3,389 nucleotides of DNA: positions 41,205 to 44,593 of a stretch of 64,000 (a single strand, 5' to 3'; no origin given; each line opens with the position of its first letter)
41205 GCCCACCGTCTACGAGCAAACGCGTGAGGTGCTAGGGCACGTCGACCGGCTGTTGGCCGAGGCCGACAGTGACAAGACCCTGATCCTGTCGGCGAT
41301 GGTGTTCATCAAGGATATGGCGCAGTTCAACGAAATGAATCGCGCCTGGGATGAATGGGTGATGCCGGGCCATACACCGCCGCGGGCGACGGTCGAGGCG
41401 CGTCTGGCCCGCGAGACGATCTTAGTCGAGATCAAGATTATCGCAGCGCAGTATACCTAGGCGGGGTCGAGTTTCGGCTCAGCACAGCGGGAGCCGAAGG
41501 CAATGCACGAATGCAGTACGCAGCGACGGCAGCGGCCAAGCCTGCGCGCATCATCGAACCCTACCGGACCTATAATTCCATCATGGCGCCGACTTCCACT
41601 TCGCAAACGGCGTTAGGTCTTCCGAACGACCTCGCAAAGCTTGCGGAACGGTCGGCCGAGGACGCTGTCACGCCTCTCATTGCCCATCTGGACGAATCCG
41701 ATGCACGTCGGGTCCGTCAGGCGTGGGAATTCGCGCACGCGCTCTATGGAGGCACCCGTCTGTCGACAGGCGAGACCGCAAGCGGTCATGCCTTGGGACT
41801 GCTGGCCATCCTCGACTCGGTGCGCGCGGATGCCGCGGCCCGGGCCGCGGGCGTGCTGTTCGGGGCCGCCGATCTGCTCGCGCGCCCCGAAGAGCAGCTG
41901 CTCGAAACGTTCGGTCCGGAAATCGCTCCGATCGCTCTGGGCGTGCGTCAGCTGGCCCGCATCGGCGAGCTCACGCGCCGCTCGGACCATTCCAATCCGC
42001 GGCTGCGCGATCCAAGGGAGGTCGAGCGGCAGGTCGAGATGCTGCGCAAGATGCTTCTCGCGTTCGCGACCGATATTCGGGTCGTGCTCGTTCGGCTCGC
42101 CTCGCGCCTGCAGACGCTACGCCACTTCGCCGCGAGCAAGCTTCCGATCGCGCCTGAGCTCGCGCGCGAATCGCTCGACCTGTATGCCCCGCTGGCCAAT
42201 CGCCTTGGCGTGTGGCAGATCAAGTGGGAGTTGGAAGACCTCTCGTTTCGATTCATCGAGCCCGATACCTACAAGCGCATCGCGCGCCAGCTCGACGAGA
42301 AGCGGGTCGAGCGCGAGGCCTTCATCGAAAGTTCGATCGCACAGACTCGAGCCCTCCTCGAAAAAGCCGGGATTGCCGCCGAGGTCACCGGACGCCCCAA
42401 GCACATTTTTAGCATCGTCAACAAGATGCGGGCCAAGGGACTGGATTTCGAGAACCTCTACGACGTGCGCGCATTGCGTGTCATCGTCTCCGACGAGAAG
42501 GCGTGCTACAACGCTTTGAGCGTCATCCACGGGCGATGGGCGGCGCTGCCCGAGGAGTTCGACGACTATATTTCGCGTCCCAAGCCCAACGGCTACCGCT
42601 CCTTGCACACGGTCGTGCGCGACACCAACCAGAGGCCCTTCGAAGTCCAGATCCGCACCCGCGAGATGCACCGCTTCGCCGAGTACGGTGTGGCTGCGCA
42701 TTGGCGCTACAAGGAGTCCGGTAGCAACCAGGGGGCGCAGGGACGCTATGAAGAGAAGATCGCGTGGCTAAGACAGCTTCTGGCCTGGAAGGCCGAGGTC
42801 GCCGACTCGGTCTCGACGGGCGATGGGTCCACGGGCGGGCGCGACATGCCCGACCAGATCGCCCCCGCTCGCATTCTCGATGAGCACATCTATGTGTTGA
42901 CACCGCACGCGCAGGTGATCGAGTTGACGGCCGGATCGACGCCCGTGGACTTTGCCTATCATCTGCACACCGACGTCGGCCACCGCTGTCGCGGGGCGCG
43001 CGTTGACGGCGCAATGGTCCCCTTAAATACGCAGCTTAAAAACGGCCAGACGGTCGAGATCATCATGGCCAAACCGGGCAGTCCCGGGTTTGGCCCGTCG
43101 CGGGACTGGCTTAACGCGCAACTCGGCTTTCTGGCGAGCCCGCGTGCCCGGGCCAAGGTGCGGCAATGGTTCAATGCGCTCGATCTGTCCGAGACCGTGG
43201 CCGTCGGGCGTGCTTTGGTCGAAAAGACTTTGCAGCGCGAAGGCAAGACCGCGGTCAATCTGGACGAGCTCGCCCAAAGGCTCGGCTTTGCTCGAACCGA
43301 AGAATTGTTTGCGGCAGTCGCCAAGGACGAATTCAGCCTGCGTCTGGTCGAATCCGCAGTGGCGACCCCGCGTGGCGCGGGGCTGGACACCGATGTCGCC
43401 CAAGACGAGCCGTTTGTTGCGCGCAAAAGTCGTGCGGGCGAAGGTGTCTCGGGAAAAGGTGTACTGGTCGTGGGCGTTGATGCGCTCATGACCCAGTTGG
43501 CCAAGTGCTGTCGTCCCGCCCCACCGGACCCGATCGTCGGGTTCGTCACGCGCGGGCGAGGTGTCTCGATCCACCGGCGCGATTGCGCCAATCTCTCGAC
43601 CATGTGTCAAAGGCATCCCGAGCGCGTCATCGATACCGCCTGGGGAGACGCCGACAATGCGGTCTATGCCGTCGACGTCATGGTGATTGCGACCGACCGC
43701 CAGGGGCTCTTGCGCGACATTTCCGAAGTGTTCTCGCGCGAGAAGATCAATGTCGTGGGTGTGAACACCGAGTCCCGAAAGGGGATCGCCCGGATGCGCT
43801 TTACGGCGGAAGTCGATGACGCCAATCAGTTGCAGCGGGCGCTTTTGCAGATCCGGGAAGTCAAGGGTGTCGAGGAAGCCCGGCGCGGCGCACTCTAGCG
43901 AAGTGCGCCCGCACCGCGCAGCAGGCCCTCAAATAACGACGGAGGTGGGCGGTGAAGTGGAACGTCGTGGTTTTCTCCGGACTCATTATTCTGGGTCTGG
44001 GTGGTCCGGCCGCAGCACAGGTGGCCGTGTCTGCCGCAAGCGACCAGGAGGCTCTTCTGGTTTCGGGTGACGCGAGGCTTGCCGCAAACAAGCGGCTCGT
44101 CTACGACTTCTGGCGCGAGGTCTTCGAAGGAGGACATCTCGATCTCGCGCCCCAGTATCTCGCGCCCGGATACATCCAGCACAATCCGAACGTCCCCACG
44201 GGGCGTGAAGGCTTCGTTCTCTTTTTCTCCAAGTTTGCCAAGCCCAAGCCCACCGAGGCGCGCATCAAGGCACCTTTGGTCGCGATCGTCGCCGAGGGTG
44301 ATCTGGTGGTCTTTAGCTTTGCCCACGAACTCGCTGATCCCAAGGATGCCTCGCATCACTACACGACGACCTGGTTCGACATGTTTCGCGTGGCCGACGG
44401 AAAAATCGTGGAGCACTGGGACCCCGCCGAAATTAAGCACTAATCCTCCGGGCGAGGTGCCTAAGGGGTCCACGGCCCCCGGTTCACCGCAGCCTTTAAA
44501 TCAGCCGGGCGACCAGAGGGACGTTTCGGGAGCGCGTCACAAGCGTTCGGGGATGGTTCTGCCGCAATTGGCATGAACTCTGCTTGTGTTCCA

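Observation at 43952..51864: AtzF / ABC importer / AtzG-AtzE-AtzH / GntR cluster without a cyanuric acid hydrolase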

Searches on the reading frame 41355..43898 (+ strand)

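Call 3: search_protein_families(library=pfam, proteins=[window:41355-43898:+])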
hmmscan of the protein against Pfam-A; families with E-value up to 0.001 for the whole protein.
window:41355-43898:+ (847 aa): 7 families
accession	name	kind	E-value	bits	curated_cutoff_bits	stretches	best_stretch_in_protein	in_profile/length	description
PF13328.12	HD_4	-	6.9e-42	143.3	27.2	1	123-287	1-156/156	HD domain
PF04607.23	RelA_SpoT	-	1.9e-41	141.3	27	1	346-456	1-112/113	Region found in RelA / SpoT proteins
PF02824.27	TGS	-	2.5e-21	75.9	22.2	1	512-570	1-59/60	TGS domain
PF13291.12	ACT_4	-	3.4e-18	66.6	27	1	768-844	2-80/80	ACT domain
PF01842.31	ACT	-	6.7e-07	29.4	27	1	775-836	3-64/66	ACT domain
PF22629.2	ACT_AHAS_ss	-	7.2e-07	29.7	27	1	776-839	2-65/67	AHAS small subunit-like ACT domain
PF19296.4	RelA_AH_RIS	-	9.4e-06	26.3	23.8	1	597-742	8-170/185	RelA/SpoT, AH and RIS domains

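Call 4: search_protein_families(library=ncbifam, proteins=[window:41355-43898:+])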
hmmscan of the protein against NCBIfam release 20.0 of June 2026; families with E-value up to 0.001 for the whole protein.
window:41355-43898:+ (847 aa): 4 families
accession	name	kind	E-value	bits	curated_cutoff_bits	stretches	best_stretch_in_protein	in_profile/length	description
NF008124.0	PRK10872.1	equivalog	5e-183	610.5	728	1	118-844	33-740/744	GTP diphosphokinase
TIGR00691.1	spoT_relA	subfamily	6.5e-162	540.3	499.2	1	123-841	1-684/687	RelA/SpoT family protein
NF008303.0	PRK11092.1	equivalog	4.2e-128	428.5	947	1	110-835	13-690/702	bifunctional GTP diphosphokinase/guanosine-3',5'-bis pyrophosphate 3'-pyrophosphohydrolase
NF053588.1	GTPPhKinYjbM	equivalog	2.5e-08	33.9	320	1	343-455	39-162/201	GTP diphosphokinase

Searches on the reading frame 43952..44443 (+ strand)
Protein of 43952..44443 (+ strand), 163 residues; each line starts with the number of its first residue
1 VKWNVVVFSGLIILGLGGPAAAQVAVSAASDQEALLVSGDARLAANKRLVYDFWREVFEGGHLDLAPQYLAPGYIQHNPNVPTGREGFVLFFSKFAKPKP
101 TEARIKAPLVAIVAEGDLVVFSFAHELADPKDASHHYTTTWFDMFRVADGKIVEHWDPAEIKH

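Call 20: search_protein_families(library=pfam, proteins=[window:43952-44443:+], max_evalue=0.00001)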
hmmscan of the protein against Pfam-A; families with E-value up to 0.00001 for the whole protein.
window:43952-44443:+ (163 aa): 2 families
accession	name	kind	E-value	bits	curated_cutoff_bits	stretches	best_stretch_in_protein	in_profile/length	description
PF12680.13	SnoaL_2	-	1.5e-12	48.4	27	1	54-155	4-102/102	SnoaL-like domain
PF07366.18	SnoaL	-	1.3e-11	44.8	28.4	1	49-157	2-115/126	SnoaL-like polyketide cyclase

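Call 24: search_protein_families(library=ncbifam, proteins=[window:43952-44443:+], max_evalue=0.001)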
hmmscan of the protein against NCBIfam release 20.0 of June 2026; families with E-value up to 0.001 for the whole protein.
window:43952-44443:+ (163 aa): 0 families
